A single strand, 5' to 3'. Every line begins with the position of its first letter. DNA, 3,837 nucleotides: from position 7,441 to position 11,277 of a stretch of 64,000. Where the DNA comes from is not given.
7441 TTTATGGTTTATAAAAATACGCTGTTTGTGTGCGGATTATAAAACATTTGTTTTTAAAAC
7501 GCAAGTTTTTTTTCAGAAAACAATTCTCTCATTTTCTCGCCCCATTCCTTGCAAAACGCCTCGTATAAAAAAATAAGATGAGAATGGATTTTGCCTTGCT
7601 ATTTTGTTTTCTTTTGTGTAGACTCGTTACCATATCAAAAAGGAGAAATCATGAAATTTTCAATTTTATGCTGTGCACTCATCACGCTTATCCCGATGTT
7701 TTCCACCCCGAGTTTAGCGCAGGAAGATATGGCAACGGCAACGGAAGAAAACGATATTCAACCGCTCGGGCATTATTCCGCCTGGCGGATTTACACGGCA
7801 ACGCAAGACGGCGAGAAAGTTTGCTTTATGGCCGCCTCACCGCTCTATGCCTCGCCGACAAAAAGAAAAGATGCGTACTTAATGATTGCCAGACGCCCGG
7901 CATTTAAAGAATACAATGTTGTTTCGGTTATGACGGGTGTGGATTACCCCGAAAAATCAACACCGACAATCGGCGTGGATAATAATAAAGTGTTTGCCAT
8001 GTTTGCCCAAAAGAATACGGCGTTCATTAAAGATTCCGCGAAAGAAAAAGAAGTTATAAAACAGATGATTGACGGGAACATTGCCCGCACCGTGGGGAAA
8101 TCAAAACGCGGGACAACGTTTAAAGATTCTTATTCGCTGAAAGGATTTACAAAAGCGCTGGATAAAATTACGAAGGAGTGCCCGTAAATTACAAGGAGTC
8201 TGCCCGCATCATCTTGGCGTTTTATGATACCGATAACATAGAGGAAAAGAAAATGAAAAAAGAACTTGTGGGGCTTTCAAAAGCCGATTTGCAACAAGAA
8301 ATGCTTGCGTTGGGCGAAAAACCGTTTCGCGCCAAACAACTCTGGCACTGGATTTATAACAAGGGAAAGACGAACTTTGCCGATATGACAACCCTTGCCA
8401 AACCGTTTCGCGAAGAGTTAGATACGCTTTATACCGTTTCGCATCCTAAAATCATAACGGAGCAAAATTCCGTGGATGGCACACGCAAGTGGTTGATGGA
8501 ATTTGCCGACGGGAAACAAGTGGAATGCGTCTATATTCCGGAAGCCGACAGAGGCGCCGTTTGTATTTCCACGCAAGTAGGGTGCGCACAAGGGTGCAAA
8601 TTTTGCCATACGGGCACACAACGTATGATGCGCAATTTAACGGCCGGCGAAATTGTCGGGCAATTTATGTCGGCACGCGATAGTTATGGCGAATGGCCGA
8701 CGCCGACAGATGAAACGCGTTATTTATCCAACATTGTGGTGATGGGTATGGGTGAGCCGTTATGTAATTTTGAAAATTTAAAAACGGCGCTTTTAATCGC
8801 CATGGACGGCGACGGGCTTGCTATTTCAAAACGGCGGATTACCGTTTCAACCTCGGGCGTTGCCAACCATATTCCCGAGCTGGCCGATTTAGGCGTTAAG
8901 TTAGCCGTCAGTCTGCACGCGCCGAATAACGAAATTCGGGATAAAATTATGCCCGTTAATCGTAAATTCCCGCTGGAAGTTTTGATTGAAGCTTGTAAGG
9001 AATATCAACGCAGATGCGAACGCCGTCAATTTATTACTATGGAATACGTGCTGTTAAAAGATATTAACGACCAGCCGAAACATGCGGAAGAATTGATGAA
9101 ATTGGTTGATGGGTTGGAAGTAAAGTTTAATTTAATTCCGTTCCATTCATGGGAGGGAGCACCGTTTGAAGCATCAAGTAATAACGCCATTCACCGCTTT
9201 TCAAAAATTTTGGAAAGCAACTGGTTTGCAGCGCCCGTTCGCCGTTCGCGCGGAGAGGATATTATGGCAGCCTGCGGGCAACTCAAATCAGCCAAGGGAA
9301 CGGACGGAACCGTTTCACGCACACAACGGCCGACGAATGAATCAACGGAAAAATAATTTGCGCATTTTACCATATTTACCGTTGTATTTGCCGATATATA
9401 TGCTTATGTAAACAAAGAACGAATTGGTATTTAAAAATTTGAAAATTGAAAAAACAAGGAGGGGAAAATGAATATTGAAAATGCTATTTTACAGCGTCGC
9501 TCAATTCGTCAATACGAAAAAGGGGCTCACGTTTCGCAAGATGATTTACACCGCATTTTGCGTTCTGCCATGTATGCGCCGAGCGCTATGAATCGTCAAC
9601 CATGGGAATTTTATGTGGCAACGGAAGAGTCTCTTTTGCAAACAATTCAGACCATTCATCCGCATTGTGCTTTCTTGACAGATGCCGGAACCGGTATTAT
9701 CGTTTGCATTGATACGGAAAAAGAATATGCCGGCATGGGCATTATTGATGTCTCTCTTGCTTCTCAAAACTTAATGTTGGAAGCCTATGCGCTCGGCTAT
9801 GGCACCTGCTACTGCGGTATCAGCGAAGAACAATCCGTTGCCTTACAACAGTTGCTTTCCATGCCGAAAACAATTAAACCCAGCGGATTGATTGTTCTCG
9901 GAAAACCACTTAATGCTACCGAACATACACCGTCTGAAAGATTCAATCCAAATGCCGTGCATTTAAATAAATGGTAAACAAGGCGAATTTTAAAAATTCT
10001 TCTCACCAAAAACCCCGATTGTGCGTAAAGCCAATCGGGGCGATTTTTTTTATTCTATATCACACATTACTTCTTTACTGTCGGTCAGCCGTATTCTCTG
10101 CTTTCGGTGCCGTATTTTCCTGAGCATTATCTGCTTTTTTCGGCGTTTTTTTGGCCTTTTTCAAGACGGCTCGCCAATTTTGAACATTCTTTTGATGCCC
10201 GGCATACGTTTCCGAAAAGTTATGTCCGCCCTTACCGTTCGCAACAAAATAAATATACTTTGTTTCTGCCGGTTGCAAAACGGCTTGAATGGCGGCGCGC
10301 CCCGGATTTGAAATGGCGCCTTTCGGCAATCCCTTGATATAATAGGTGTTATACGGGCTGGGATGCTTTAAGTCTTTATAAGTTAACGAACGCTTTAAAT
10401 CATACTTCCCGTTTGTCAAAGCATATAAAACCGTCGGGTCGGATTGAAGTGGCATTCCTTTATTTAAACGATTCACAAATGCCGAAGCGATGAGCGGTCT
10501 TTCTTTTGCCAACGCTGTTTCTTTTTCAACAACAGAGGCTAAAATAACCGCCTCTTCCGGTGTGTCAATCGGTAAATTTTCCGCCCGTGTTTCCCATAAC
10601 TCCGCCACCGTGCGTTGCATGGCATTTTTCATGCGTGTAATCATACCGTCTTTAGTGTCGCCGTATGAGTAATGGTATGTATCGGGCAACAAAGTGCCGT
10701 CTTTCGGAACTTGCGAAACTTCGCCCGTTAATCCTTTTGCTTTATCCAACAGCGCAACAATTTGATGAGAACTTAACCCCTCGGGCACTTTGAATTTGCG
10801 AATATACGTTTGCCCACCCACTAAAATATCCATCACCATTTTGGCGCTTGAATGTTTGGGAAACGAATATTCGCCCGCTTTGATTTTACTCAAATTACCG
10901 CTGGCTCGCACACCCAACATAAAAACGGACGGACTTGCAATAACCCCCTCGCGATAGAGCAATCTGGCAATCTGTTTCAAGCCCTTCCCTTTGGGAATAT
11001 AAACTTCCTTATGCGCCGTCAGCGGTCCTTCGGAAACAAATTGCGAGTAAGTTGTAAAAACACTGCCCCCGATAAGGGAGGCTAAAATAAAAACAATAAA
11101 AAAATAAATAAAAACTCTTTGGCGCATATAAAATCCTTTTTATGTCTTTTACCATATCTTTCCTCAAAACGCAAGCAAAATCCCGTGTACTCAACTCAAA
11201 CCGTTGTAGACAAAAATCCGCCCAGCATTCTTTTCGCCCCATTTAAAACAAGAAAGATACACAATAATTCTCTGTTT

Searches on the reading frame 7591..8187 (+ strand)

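Call 63: search_protein_families(library=pfam, proteins=[window:7591-8187:+], max_evalue=0.00001)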
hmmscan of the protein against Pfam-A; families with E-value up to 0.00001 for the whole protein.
window:7591-8187:+ (198 aa): 1 family
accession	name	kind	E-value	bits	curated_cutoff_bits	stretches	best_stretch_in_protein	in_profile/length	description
PF06776.18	IalB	-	1e-07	32.6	22.1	1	65-193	1-130/131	Invasion associated locus B (IalB) protein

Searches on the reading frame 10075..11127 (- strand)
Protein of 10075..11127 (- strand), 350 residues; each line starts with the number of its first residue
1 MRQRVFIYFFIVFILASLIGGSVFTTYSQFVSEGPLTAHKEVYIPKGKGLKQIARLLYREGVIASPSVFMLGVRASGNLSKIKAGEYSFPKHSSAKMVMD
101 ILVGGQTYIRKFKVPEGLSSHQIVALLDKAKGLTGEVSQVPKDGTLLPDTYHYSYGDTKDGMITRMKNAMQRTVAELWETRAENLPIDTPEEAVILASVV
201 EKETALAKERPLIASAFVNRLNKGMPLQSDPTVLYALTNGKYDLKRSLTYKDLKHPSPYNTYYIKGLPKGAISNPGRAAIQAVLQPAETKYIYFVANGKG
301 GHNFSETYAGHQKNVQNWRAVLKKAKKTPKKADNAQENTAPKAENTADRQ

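Call 63: search_protein_families(library=pfam, proteins=[window:10075-11127:-], max_evalue=0.00001)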
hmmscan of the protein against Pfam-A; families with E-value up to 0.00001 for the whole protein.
window:10075-11127:- (350 aa): 1 family
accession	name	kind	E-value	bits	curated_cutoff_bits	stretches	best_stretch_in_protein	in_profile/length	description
PF02618.21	YceG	-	6e-86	288.8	32.4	1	42-316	1-274/275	YceG-like family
